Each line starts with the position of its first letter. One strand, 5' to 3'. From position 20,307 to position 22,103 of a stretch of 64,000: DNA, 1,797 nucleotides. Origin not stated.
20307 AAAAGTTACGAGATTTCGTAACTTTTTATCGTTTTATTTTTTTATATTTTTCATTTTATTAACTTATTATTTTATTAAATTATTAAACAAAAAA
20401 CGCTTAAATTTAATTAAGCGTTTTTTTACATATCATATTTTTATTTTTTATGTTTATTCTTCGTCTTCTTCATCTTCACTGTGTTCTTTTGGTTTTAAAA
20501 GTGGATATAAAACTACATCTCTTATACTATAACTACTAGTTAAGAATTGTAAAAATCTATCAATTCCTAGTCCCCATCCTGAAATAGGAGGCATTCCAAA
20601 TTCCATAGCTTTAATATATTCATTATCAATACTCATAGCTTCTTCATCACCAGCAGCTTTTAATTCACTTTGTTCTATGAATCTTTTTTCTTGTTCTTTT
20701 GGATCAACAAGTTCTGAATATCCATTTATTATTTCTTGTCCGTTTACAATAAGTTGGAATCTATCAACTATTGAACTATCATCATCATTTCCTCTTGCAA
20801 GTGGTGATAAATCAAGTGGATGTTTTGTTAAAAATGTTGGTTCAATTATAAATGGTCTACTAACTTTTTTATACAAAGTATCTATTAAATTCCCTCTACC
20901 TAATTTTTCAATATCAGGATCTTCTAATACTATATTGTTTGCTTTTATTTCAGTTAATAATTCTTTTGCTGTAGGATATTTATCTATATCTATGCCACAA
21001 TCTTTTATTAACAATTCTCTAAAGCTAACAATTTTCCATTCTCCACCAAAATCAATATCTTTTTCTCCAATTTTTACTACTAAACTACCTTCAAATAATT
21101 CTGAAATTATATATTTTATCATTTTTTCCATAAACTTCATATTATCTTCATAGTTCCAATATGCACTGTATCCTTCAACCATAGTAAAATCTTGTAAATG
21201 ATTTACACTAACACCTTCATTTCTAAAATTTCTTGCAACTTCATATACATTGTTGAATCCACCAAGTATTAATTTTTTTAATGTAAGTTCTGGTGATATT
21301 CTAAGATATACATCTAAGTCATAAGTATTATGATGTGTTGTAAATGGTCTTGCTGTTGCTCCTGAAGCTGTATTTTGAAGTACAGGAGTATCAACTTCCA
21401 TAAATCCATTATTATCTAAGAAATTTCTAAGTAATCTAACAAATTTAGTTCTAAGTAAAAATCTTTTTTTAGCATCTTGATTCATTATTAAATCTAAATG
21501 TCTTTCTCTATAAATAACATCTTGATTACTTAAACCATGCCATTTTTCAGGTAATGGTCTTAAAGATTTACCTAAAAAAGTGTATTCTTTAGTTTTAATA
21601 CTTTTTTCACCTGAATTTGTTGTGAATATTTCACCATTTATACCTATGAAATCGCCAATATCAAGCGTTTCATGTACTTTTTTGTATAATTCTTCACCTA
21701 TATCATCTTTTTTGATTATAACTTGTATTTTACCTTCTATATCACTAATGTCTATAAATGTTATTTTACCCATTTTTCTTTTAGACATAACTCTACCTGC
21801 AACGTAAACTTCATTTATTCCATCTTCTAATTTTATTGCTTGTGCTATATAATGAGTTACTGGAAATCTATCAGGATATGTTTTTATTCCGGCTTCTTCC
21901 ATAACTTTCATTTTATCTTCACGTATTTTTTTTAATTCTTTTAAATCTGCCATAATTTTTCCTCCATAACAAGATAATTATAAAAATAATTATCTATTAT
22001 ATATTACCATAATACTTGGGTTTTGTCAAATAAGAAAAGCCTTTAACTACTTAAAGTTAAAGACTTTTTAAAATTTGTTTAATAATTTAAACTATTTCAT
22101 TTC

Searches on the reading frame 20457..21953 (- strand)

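Call 59: search_protein_families(library=pfam, proteins=[window:20457-21953:-], max_evalue=0.00001)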
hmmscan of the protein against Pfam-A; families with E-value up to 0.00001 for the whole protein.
window:20457-21953:- (499 aa): 2 families
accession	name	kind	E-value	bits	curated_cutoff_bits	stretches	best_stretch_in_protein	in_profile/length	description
PF00152.25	tRNA-synt_2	-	9.2e-78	261.8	25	1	144-485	2-306/308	tRNA synthetases class II (D, K and N)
PF01336.31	tRNA_anti-codon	-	1.6e-15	57.2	27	1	49-125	1-73/75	OB-fold nucleic acid binding domain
